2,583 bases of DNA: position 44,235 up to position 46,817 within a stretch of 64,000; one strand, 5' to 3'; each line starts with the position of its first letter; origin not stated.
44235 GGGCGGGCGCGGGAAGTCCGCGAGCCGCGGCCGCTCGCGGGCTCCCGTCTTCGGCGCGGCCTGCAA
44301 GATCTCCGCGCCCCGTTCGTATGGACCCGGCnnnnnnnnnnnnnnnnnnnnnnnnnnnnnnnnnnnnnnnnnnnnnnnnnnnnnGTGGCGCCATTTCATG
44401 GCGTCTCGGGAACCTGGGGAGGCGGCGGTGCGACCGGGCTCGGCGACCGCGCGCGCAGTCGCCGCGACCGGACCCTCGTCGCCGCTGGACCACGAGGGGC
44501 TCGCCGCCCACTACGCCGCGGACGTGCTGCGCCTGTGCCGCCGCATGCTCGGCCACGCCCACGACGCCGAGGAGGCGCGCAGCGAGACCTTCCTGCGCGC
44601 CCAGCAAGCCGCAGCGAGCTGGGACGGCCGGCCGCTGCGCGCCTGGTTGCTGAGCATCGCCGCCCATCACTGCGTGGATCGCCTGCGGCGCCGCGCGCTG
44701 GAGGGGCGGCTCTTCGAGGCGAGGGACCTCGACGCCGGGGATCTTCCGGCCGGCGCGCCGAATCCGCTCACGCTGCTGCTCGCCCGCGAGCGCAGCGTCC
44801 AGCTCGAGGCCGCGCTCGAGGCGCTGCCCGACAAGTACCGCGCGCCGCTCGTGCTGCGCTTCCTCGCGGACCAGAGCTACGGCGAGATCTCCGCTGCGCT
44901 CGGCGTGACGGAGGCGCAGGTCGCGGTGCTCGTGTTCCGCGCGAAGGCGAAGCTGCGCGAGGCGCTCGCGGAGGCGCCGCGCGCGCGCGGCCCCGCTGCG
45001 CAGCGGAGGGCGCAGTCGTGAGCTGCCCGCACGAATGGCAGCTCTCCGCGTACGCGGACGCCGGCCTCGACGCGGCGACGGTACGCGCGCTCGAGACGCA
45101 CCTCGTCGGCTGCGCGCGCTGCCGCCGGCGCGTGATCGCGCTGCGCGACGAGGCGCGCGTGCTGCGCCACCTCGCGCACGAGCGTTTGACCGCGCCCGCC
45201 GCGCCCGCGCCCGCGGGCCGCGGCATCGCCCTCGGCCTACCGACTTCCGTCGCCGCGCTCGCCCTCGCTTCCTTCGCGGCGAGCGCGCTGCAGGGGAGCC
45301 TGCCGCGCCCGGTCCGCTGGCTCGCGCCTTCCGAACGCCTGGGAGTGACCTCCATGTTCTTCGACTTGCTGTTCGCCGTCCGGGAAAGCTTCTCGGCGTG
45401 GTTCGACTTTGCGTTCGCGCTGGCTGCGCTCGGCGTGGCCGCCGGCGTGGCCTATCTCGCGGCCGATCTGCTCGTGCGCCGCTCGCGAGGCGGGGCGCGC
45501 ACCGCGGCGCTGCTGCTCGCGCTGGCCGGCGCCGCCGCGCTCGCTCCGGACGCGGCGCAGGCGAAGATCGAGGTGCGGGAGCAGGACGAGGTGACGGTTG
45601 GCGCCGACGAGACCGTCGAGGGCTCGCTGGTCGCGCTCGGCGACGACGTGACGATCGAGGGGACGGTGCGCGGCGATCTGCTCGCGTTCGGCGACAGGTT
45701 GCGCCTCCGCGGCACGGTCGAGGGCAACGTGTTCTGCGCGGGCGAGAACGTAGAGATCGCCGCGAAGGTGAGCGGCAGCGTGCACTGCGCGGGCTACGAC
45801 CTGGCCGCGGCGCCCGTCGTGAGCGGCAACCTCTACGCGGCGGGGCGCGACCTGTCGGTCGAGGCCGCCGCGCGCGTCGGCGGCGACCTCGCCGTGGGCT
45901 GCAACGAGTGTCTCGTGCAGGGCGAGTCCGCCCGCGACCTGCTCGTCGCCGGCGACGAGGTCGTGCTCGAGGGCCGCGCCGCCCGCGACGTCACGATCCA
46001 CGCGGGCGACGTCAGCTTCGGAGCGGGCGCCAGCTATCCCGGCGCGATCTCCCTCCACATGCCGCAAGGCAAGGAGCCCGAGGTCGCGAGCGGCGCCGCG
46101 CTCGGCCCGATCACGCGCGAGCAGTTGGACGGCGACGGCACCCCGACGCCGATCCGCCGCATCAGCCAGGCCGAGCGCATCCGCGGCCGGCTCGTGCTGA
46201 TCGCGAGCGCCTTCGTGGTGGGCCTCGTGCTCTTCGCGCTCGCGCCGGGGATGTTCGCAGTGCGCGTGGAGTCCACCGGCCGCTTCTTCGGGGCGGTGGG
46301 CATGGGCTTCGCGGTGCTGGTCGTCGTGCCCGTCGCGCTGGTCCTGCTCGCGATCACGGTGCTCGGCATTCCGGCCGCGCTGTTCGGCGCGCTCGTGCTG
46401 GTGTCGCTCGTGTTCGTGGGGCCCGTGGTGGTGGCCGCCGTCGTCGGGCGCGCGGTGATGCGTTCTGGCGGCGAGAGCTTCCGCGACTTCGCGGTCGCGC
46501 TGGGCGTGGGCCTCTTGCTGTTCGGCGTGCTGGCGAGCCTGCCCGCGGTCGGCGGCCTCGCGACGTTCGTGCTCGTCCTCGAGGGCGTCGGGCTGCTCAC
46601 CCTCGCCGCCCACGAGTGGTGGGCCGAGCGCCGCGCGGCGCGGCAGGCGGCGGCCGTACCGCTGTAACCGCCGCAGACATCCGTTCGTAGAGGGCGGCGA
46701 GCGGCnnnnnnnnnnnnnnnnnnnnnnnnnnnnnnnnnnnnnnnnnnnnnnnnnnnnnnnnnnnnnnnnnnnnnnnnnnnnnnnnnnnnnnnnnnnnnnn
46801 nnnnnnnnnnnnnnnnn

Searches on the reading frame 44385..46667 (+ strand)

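Call 66: search_protein_families(library=pfam, proteins=[window:44385-46667:+], max_evalue=0.001)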
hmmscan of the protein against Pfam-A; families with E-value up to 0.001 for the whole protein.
window:44385-46667:+ (760 aa): 2 families
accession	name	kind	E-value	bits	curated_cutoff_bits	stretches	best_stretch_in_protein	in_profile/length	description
PF04519.19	Bactofilin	-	2.6e-07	31.2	27.9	1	396-466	28-97/98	Polymer-forming cytoskeletal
PF13490.11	zf-HC2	-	9.2e-06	26.1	22.2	1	220-247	8-35/35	Putative zinc-finger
